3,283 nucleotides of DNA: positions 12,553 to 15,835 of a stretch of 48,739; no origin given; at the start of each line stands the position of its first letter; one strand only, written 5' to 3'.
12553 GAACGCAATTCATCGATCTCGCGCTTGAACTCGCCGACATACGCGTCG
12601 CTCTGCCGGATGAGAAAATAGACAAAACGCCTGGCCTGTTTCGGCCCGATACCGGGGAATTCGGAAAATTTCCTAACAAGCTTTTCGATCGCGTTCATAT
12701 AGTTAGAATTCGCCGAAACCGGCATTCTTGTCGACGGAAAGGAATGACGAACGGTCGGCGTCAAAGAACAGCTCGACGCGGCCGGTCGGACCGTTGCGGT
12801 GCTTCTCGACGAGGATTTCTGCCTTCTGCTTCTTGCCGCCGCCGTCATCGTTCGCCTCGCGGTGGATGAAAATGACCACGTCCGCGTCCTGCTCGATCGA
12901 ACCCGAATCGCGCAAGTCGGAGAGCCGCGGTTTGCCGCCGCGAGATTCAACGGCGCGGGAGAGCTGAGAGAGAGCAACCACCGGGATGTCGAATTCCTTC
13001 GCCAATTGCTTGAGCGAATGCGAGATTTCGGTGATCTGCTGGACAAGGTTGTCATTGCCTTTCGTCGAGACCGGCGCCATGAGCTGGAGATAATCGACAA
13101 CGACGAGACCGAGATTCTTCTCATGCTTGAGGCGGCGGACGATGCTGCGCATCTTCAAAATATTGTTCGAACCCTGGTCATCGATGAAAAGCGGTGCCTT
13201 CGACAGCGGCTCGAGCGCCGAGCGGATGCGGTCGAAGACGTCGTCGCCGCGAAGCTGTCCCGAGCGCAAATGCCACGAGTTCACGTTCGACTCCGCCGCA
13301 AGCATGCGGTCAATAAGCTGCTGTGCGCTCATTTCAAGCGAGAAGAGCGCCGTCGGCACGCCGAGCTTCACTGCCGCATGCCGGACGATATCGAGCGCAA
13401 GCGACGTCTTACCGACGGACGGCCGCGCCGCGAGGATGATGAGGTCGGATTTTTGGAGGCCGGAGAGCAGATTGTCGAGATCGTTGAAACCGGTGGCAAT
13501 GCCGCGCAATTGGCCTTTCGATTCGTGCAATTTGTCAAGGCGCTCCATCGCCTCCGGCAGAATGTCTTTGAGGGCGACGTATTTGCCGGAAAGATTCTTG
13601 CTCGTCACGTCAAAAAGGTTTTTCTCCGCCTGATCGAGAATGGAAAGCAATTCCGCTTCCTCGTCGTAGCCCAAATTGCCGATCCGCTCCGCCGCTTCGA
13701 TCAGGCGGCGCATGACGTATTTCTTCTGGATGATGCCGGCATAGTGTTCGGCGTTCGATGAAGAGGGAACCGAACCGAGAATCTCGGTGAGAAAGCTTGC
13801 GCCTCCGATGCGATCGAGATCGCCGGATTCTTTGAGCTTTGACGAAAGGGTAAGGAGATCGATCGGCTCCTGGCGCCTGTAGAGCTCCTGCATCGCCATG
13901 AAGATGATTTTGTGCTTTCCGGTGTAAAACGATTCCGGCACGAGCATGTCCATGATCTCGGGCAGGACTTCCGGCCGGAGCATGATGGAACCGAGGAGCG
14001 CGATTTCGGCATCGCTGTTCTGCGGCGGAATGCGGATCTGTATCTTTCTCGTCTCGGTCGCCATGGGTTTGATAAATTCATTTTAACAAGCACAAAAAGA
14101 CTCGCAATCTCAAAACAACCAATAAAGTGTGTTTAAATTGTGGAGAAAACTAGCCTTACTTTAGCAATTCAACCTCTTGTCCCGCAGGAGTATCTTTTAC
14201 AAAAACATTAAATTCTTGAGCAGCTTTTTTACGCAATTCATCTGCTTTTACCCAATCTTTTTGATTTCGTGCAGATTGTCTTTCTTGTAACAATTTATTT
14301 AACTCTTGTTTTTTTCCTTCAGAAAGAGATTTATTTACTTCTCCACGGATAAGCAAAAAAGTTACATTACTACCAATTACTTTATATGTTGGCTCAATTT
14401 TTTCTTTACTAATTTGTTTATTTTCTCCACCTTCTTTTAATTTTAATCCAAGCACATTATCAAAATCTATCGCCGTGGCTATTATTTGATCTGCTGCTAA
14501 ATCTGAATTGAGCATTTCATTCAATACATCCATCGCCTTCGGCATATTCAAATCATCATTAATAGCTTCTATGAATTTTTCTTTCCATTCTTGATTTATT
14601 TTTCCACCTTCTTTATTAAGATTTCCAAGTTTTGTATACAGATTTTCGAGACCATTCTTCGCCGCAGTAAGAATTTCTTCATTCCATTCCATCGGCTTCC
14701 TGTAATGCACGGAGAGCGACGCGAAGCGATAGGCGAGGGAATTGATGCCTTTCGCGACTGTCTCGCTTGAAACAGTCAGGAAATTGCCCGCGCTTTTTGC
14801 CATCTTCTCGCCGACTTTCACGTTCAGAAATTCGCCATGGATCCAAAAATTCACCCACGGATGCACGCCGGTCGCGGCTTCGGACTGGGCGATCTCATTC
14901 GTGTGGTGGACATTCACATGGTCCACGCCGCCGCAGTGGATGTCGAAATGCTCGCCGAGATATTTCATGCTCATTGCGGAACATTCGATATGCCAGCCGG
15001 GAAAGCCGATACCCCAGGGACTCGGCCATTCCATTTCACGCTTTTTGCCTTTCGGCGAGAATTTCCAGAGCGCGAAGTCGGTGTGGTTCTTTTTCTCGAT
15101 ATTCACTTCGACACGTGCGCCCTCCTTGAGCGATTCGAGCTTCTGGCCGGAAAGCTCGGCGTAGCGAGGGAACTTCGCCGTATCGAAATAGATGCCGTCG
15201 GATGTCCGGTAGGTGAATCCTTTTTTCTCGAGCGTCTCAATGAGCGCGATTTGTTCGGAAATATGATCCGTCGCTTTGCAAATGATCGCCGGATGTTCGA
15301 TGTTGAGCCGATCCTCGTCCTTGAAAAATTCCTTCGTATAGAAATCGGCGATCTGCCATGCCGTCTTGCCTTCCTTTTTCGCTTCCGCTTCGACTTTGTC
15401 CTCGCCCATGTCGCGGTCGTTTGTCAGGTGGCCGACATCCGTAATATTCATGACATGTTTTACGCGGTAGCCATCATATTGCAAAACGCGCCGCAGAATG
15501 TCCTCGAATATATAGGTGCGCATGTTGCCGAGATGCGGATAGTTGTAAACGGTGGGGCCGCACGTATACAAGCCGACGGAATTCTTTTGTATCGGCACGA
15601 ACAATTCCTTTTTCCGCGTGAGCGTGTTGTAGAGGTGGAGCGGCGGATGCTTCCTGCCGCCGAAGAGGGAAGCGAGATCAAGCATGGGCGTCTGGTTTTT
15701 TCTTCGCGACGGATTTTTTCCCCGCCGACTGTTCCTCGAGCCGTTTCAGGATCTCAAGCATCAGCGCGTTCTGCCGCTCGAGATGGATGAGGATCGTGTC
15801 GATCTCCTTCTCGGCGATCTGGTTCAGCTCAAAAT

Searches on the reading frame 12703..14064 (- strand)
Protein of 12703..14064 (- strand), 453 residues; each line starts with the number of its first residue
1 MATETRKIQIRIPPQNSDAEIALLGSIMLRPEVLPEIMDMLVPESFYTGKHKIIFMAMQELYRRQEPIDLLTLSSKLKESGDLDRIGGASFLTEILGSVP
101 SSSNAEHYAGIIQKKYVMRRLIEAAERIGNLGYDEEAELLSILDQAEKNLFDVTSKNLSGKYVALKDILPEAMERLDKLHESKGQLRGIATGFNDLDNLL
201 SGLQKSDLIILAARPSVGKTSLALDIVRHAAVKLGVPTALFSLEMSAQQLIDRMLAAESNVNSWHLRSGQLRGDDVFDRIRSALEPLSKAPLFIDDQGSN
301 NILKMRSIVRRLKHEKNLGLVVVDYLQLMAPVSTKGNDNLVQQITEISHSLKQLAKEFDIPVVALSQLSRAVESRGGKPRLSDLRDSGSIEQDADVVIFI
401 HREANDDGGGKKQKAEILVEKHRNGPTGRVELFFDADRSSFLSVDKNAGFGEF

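Call 7: search_protein_families(library=pfam, proteins=[window:12703-14064:-])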
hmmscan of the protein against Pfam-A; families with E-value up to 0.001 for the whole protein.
window:12703-14064:- (453 aa): 4 families
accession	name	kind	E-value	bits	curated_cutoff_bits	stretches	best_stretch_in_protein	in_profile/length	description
PF03796.21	DnaB_C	-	6e-96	321.2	27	1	188-441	1-253/255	DnaB-like helicase C terminal domain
PF00772.26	DnaB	-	1.6e-32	112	23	1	13-113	2-102/103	DnaB-like helicase N terminal domain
PF13481.12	AAA_25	-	8.1e-13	48.9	27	1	190-367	16-189/195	AAA domain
PF06745.19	ATPase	-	1.7e-06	28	26.6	1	190-354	2-154/231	KaiC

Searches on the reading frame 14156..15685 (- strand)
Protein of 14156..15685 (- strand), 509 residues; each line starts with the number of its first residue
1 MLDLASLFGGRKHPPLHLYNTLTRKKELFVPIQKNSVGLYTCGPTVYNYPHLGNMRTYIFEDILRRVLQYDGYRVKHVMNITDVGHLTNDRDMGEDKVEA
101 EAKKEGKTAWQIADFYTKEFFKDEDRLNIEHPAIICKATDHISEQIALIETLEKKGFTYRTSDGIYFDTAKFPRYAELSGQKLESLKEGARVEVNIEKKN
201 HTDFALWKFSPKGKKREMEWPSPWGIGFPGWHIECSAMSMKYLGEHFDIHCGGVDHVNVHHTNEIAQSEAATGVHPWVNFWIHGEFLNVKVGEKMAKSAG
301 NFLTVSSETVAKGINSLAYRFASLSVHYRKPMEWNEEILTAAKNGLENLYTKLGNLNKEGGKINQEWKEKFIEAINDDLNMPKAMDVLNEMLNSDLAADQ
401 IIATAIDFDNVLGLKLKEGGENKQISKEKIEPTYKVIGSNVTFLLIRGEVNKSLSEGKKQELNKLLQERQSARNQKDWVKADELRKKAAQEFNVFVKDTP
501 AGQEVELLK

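Call 4: search_protein_families(library=pfam, proteins=[window:14156-15685:-])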
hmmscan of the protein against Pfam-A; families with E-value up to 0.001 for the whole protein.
window:14156-15685:- (509 aa): 5 families
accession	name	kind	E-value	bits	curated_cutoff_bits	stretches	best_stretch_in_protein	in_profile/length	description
PF01406.26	tRNA-synt_1e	-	2.6e-97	326.3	27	1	29-343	2-300/301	tRNA synthetases class I (C) catalytic domain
PF09334.17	tRNA-synt_1g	-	3.1e-08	33.2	20.1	1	47-171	11-126/391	tRNA synthetases class I (M)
PF23493.1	CysS_C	-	2.1e-06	28.2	23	1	460-505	6-50/51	Cysteinyl-tRNA ligase anticodon binding domain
PF00133.28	tRNA-synt_1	-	1.4e-05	24.5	22.7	0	248-330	330-409/414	tRNA synthetases class I (I, L, M and V)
PF01921.24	tRNA-synt_1f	-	3.2e-05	23.5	27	0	239-339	227-326/360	tRNA synthetases class I (K)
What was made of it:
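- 14156..15685 (-): cysS (cysteinyl-tRNA synthetase, 509 aa). Pfam tRNA-synt_1e at residues 29-343 and CysS_C at 460-505 (call 4).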

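Call 6: find_encoding_contigs(protein=window:14156-15685:-, flank=3000, max_places=10)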
Protein window:14156-15685:- (509 aa): 2 contigs read that carry it; 1 place shown.
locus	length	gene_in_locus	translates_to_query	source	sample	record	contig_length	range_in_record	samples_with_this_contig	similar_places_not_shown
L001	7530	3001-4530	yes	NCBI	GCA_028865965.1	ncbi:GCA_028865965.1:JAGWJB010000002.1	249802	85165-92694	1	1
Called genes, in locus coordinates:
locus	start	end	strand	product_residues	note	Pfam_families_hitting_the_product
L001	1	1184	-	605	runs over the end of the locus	PF13230:GATase_4, PF13522:GATase_6, PF13537:GATase_7, PF01380:SIS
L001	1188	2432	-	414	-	PF22694:CtpB_N-like (faint), PF00595:PDZ, PF13180:PDZ_2, PF17820:PDZ_6, PF03572:Peptidase_S41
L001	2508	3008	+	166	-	PF06210:DUF1003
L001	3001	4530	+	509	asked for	PF00133:tRNA-synt_1 (faint), PF01406:tRNA-synt_1e, PF09334:tRNA-synt_1g (weak), PF23493:CysS_C (weak)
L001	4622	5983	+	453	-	PF00772:DnaB, PF13481:AAA_25, PF03796:DnaB_C, PF06745:ATPase (weak)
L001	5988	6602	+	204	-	PF21176:RecR_HhH (weak), PF01751:Toprim (weak), PF13662:Toprim_4, PF21175:RecR_C (weak)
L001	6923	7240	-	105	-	PF00829:Ribosomal_L21p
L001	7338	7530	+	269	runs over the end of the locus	-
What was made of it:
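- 14156..15685 (-): The exact protein is on NCBI MAG contig JAGWJB010000002.1 (call 6).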

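Call 8: find_homologous_proteins(query=window:14156-15685:-)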
Query window:14156-15685:- (509 aa): 8000 proteins with E <= 0.001 among 8000 candidates; the best 120 are listed.
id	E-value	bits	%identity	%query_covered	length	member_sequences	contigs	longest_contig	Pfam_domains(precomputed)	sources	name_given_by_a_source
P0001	2.2e-218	744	70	94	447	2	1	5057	PF09334.18,PF01406.26,PF23493.2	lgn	-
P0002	1.0e-217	742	65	99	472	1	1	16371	PF09334.18,PF01406.26,PF23493.2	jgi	jgi:cysteinyl-tRNA synthetase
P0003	1.2e-216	739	65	100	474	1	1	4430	PF09334.18,PF01406.26,PF23493.2,PF01921.25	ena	-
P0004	2.7e-216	737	67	97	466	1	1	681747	PF09334.18,PF01406.26,PF23493.2,PF00133.29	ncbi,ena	-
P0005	1.2e-215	735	68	95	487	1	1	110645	PF09334.18,PF01406.26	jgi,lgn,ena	-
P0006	3.8e-215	734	66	95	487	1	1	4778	PF09334.18,PF01406.26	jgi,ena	-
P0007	6.9e-214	729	68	93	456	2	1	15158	PF09334.18,PF01406.26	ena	-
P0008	4.7e-212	723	65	96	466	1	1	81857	PF09334.18,PF01406.26,PF23493.2,PF00133.29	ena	-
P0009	4.1e-211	720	63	99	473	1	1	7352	PF09334.18,PF01406.26,PF23493.2,PF00133.29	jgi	jgi:cysteinyl-tRNA synthetase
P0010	7.4e-211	719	64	98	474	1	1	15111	PF09334.18,PF01406.26,PF00133.29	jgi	-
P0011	7.8e-211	719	64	99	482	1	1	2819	PF09334.18,PF01406.26,PF23493.2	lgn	-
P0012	4.9e-210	717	63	97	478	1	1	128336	PF09334.18,PF01406.26,PF23493.2,PF00133.29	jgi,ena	-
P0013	2.1e-209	715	63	99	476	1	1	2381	PF09334.18,PF01406.26,PF23493.2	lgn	-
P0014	3.0e-209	714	62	99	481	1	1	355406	PF09334.18,PF01406.26,PF23493.2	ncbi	-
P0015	4.2e-209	714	62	99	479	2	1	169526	PF09334.18,PF01406.26,PF23493.2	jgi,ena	-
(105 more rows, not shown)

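Call 13: find_encoding_contigs(protein=P0001, flank=10000, max_places=3)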
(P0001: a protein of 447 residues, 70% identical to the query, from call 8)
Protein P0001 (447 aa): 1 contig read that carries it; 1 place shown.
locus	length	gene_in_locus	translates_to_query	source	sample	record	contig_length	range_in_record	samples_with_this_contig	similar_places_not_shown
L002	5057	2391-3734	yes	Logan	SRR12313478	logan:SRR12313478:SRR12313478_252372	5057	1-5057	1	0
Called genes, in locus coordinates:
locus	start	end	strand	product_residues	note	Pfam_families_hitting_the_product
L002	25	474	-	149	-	PF01281:Ribosomal_L9_N, PF03948:Ribosomal_L9_C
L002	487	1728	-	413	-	PF00595:PDZ, PF13180:PDZ_2, PF17820:PDZ_6, PF03572:Peptidase_S41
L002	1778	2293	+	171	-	PF06210:DUF1003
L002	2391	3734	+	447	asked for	PF01406:tRNA-synt_1e, PF09334:tRNA-synt_1g (faint), PF23493:CysS_C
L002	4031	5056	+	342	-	?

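Call 14: find_encoding_contigs(protein=P0004, flank=10000, max_places=3)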
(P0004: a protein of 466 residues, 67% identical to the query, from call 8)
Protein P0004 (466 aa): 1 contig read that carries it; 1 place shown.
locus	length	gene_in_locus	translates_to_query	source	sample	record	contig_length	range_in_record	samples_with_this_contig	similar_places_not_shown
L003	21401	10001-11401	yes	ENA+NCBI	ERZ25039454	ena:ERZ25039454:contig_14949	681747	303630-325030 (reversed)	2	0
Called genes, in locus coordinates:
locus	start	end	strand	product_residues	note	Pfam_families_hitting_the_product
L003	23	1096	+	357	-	PF00953:Glycos_transf_4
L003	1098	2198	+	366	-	PF01098:FTSW_RODA_SPOVE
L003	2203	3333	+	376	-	PF03033:Glyco_transf_28, PF04101:Glyco_tran_28_C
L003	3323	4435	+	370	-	PF00149:Metallophos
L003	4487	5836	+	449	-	PF00749:tRNA-synt_1c, PF19269:Anticodon_2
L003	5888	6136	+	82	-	-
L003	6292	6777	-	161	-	-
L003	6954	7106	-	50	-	-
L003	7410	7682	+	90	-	PF01016:Ribosomal_L27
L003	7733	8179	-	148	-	PF01281:Ribosomal_L9_N, PF03948:Ribosomal_L9_C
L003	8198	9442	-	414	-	PF13180:PDZ_2, PF00595:PDZ, PF17820:PDZ_6, PF03572:Peptidase_S41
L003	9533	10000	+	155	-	PF06210:DUF1003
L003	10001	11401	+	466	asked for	PF00133:tRNA-synt_1 (faint), PF01406:tRNA-synt_1e, PF09334:tRNA-synt_1g (weak), PF23493:CysS_C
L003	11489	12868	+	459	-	PF00772:DnaB, PF13481:AAA_25, PF03796:DnaB_C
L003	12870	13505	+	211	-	PF21176:RecR_HhH (weak), PF01751:Toprim (weak), PF13662:Toprim_4 (weak), PF21175:RecR_C (weak)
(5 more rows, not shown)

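Call 18: find_related_loci(query=window:14156-15685:-, collection=genome_contigs, flank=10000)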
Query window:14156-15685:- (509 aa) in genome_contigs; peptide patterns used: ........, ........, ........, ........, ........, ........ (x = any residue, [..] = any of these).
600 stretches matched a pattern (row limit reached: there are more); 595 encode a relative of the query (tblastn E <= 1e-3); the best 80 are kept; 80 distinct loci.
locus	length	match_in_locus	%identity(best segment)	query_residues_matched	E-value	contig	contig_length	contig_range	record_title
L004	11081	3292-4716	59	1-508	0e+0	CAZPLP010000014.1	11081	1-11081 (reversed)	MAG TPA_asm: uncultured Candidatus Saccharibacteria bacterium isolate SRP284006_co1_182 genome assembly, contig: NODE_10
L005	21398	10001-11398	59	7-505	0e+0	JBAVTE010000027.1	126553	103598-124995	MAG: Minisyncoccia bacterium isolate MFD03852_ilm_asm_bin17 k127_80811, whole genome shotgun sequence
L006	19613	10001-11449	56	1-505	0e+0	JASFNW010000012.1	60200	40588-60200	MAG: Desulfobacterales bacterium isolate D0819M02metaG_Bin_17 D0819M02metaG_FD_scaffold_25_c1, whole genome shotgun sequ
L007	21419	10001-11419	56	4-505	0e+0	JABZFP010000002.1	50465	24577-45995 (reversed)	MAG: Desulfobacteraceae bacterium isolate 75 scaffold_660, whole genome shotgun sequence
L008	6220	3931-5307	55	16-505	0e+0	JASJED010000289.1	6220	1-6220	MAG: Desulfobacterales bacterium isolate MO_202.B25 MO_202.c_6101, whole genome shotgun sequence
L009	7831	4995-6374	56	16-505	0e+0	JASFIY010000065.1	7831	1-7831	MAG: Desulfobacteraceae bacterium isolate D0608S20remetaG_Bin_300 D0608S20remetaG_FD_scaffold_2884_c1, whole genome shot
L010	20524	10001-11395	56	10-505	0e+0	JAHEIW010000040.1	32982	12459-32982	MAG: Deltaproteobacteria bacterium isolate Ww513 NODE_2313_length_32982_cov_22.723472, whole genome shotgun sequence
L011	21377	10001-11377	56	15-505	0e+0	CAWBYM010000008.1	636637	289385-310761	MAG: uncultured delta proteobacterium isolate MFD09779.bin.1.24 genome assembly, contig: contig_26919, whole genome shot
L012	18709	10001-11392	56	12-506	0e+0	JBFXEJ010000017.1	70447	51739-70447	MAG: Desulfococcaceae bacterium isolate CA_2019_TPIn_113 NODE_1289_length_70447_cov_7.895193_TPIn, whole genome shotgun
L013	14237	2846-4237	56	12-506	0e+0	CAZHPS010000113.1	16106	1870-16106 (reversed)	MAG TPA_asm: uncultured Desulfobacterales bacterium isolate binchicken_co113_226 genome assembly, contig: NODE_4183_leng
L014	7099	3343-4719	56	16-505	0e+0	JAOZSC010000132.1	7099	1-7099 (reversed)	MAG: Desulfobacterales bacterium isolate GMC6.metabat2.104_sub GMC6_14347_length_7099_cov_7.821408, whole genome shotgun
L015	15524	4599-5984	56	11-505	0e+0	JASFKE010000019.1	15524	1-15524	MAG: Desulfobacteraceae bacterium isolate D0608U20metaG_Bin_52 D0608U20metaG_FD_scaffold_64_c1, whole genome shotgun seq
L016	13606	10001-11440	54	16-505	0e+0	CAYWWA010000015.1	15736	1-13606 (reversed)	MAG TPA_asm: uncultured Candidatus Saccharibacteria bacterium isolate SRP263991_co7_226 genome assembly, contig: NODE_66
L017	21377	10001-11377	56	16-505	0e+0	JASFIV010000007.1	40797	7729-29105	MAG: Desulfobacterales bacterium isolate D0608S20remetaG_Bin_253 D0608S20remetaG_FD_scaffold_21_c1, whole genome shotgun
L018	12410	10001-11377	55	16-505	0e+0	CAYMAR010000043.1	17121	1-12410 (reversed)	MAG TPA_asm: uncultured Desulfobacteraceae bacterium isolate binchicken_co236_48 genome assembly, contig: NODE_857_lengt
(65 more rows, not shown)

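Call 41: find_encoding_contigs(protein=P0005, flank=10000, max_places=2)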
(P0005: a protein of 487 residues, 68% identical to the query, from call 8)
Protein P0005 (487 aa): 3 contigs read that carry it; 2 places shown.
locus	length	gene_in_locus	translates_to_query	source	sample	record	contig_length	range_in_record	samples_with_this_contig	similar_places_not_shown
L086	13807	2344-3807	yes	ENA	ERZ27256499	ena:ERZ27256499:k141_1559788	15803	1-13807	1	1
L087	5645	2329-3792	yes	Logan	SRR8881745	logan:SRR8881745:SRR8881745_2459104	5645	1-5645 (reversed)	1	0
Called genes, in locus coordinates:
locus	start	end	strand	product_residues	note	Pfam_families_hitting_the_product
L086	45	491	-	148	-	PF01281:Ribosomal_L9_N, PF03948:Ribosomal_L9_C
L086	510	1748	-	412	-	PF00595:PDZ, PF13180:PDZ_2, PF17820:PDZ_6, PF03572:Peptidase_S41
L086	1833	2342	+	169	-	PF06210:DUF1003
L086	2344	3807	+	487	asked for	PF01406:tRNA-synt_1e, PF09334:tRNA-synt_1g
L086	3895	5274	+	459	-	PF00772:DnaB, PF13481:AAA_25, PF03796:DnaB_C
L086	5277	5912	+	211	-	PF21176:RecR_HhH (weak), PF01751:Toprim (weak), PF13662:Toprim_4, PF21175:RecR_C (weak)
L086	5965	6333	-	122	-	PF00829:Ribosomal_L21p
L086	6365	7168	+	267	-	PF13462:Thioredoxin_4, PF01323:DSBA (faint)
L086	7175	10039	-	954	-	PF00580:UvrD-helicase, PF01443:Viral_helicase1 (faint), PF13245:AAA_19, PF13361:UvrD_C, PF13538:UvrD_C_2 (faint), PF12705:PDDEXK_1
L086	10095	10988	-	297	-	PF00226:DnaJ, PF01556:DnaJ_C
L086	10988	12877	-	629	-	PF00012:HSP70, PF06723:MreB_Mbl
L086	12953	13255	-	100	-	-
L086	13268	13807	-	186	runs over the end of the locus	PF01025:GrpE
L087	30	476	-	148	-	PF01281:Ribosomal_L9_N, PF03948:Ribosomal_L9_C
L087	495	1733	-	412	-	PF00595:PDZ, PF13180:PDZ_2, PF17820:PDZ_6, PF03572:Peptidase_S41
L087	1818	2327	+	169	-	PF06210:DUF1003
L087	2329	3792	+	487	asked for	PF01406:tRNA-synt_1e, PF09334:tRNA-synt_1g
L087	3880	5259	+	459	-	PF00772:DnaB, PF13481:AAA_25, PF03796:DnaB_C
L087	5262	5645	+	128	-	?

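Call 82: search_solved_structures(query=window:14156-15685:-, show_alignments=1, max_evalue=1e-40)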
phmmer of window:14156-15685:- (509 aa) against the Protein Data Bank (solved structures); distinct sequences matched with E-value up to 1e-40: 6.
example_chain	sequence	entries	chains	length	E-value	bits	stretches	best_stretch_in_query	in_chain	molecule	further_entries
8qhp_A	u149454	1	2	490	2.5e-100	339.9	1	14-488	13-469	Cysteine--tRNA ligase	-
3sp1_A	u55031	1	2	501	8.8e-98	331.5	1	16-418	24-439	Cysteinyl-tRNA synthetase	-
1li5_A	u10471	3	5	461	1.7e-91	310.7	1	16-502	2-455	CYSTEINYL-TRNA SYNTHETASE | Cysteine--tRNA ligase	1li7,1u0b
6ujd_A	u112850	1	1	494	2.9e-84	286.9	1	12-390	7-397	Cysteine--tRNA ligase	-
3tqo_A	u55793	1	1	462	8.3e-80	272.2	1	17-393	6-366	Cysteinyl-tRNA synthetase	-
9yru_A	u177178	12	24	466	3.2e-54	187.8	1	10-309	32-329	Cysteine--tRNA ligase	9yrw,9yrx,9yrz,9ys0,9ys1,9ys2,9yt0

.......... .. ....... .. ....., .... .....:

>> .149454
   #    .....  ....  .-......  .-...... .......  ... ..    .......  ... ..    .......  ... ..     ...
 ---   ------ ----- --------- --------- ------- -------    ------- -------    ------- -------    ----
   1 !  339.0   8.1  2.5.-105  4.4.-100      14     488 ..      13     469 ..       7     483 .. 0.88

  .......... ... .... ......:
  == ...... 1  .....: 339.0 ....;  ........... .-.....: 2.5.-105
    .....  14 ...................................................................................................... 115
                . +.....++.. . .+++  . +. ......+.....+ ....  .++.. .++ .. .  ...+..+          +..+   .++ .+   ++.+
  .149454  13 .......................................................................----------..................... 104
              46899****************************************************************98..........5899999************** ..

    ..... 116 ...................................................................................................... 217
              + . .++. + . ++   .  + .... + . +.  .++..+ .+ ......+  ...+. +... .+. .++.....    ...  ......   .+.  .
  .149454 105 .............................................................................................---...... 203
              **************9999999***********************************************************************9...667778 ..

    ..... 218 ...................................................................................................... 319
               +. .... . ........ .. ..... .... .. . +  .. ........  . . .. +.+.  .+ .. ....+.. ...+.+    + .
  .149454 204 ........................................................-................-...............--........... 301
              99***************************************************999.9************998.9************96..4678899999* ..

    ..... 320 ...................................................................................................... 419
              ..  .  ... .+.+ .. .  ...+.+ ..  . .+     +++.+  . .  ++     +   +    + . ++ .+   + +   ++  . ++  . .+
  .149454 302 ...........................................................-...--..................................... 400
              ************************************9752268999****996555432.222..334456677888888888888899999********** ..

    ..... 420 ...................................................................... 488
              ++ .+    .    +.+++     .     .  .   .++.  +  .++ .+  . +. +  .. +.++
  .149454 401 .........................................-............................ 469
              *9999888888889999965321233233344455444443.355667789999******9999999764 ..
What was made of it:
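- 14156..15685 (-): It aligns collinearly with PDB CysRS (call 82).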
